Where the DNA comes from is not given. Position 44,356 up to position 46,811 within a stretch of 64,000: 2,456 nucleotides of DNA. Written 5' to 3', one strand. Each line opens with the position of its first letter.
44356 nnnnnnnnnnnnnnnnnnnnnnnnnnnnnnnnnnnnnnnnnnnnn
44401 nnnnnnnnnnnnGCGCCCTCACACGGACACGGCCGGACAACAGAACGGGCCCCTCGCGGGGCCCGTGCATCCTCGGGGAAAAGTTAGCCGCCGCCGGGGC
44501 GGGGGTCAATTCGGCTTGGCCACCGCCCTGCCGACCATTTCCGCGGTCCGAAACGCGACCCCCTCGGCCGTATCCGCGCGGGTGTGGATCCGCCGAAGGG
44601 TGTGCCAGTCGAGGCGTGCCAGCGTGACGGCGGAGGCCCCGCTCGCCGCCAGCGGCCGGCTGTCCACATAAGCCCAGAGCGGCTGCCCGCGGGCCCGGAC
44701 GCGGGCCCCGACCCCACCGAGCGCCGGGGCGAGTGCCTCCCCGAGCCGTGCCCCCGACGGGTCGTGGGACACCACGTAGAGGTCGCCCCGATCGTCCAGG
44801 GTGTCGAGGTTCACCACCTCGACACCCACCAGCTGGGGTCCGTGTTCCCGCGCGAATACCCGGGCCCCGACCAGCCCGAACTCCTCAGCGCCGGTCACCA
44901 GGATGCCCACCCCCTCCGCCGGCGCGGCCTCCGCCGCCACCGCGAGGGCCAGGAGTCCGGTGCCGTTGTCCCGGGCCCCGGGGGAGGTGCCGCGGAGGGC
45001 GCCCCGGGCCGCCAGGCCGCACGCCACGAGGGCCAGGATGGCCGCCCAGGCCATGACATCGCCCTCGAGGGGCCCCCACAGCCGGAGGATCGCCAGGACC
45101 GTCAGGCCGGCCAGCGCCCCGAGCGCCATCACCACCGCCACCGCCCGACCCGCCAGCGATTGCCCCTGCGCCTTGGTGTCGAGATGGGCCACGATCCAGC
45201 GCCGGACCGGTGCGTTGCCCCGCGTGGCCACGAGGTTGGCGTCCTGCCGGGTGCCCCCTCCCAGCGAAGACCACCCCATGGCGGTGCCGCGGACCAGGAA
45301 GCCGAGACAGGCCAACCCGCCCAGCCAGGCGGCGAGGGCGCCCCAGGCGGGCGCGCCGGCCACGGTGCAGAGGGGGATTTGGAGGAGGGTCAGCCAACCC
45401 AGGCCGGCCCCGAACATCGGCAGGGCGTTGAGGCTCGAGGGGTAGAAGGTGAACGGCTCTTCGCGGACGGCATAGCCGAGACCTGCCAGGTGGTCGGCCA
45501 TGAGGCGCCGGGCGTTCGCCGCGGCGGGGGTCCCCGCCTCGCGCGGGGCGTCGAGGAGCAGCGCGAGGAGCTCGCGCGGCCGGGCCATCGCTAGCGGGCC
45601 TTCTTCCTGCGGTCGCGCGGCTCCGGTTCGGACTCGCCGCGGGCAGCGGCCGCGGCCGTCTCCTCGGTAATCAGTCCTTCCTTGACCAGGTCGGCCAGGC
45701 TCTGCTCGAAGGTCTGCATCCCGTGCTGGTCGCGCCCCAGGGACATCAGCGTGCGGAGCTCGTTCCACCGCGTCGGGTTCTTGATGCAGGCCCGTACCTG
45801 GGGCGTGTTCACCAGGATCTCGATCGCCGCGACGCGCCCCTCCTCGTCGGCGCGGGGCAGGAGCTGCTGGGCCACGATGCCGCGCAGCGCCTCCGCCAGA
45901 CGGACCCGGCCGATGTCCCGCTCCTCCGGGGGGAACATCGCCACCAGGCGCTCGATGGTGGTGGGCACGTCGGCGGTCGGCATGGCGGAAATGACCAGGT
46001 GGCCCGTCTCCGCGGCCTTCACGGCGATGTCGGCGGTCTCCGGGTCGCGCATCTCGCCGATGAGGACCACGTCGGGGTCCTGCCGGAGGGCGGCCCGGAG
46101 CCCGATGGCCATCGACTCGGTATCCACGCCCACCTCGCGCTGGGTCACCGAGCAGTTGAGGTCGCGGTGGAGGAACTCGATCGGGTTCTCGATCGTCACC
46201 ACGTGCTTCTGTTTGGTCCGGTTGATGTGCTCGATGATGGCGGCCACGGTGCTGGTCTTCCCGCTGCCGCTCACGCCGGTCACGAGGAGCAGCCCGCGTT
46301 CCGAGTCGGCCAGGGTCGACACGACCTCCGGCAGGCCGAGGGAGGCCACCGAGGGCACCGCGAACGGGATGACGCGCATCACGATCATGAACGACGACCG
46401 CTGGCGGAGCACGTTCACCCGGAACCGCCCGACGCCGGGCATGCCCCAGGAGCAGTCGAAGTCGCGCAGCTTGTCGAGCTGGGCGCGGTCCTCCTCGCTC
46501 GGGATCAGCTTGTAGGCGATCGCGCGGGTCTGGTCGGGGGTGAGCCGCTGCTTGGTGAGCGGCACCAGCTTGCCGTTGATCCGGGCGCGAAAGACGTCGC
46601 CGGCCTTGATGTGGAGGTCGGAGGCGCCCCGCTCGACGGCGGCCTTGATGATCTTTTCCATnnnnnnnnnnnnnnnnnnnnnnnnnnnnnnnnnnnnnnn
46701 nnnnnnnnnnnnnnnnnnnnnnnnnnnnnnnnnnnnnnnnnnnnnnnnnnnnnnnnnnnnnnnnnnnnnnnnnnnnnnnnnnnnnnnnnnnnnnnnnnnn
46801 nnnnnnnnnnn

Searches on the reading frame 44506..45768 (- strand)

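Call 26: search_protein_families(library=pfam, proteins=[window:44506-45768:-], max_evalue=0.001)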
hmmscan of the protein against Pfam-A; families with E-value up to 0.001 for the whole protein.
window:44506-45768:- (420 aa): 1 family
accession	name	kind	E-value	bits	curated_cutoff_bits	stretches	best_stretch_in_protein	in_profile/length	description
PF04389.22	Peptidase_M28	-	1.9e-13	51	21.3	1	260-417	25-190/193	Peptidase family M28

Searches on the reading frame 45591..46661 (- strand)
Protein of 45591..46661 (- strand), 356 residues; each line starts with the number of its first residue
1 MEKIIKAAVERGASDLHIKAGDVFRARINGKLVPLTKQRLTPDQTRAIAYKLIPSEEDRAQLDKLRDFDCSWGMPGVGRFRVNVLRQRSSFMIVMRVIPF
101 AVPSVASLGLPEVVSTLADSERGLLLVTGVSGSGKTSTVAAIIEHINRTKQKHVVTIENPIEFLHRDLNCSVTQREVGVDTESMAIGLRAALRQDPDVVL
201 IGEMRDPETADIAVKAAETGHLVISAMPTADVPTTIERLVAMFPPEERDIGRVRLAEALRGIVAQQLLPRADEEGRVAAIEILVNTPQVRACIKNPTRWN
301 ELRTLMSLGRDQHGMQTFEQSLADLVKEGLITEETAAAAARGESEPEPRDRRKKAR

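Call 51: search_protein_families(library=ncbifam, proteins=[window:45591-46661:-], max_evalue=0.001)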
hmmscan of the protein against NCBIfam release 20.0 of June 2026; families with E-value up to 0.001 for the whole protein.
window:45591-46661:- (356 aa): 16 families
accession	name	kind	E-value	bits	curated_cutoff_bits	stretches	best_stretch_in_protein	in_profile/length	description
TIGR01420.1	pilT_fam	subfamily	1.6e-123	412.3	319.1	1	1-343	2-341/343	PilT/PilU family type 4a pilus ATPase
TIGR02524.1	dot_icm_DotB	equivalog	4.8e-43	147.7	463.3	1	1-297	6-313/358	Dot/Icm type IV secretion system ATPase DotB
TIGR02525.1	plasmid_TraJ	equivalog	3.6e-42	144.7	368.3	1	86-336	113-363/372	plasmid transfer ATPase TraJ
NF007755.0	PRK10436.1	equivalog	2.4e-41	141.9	617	1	2-268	90-355/465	type II secretion system protein GspE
TIGR02538.1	type_IV_pilB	equivalog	9e-38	130.2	675.65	1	2-268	186-452/564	type IV-A pilus assembly ATPase PilB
TIGR02533.1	type_II_gspE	equivalog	9.7e-38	130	630.25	1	106-270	223-381/486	type II secretion system ATPase GspE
NF041000.1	ATPase_ComGA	equivalog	2.4e-36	125.1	300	1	3-269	2-266/267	competence type IV pilus ATPase ComGA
NF053534.1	T4PilAsmATPsTfpB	equivalog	1.5e-34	119.4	850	1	102-267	312-471/584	type IV pilus assembly ATPase TfpB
NF058587.1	archaellum_moto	equivalog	1.9e-16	59.9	550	1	125-240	278-394/527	archaellum flagellar ATPase motor FlaI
TIGR02782.1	TrbB_P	equivalog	1.5e-12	47.4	304.55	1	113-242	128-255/303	P-type conjugative transfer ATPase TrbB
NF010469.0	PRK13894.1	subfamily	1.7e-11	44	508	1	114-231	142-255/320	conjugal transfer ATPase TrbB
TIGR02788.1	VirB11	equivalog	4.8e-11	42.2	249.95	1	122-246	144-271/308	P-type DNA transfer ATPase VirB11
TIGR03819.1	heli_sec_ATPase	hypoth_equivalog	3.4e-10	39.6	373.15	1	120-261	176-321/340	TadA family conjugal transfer-associated ATPase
NF010407.0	PRK13833.1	subfamily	4e-08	33.1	499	1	120-222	142-241/323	conjugal transfer protein TrbB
NF010425.0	PRK13851.1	equivalog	3.5e-07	29.4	461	1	123-221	163-261/344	type IV secretion system protein VirB11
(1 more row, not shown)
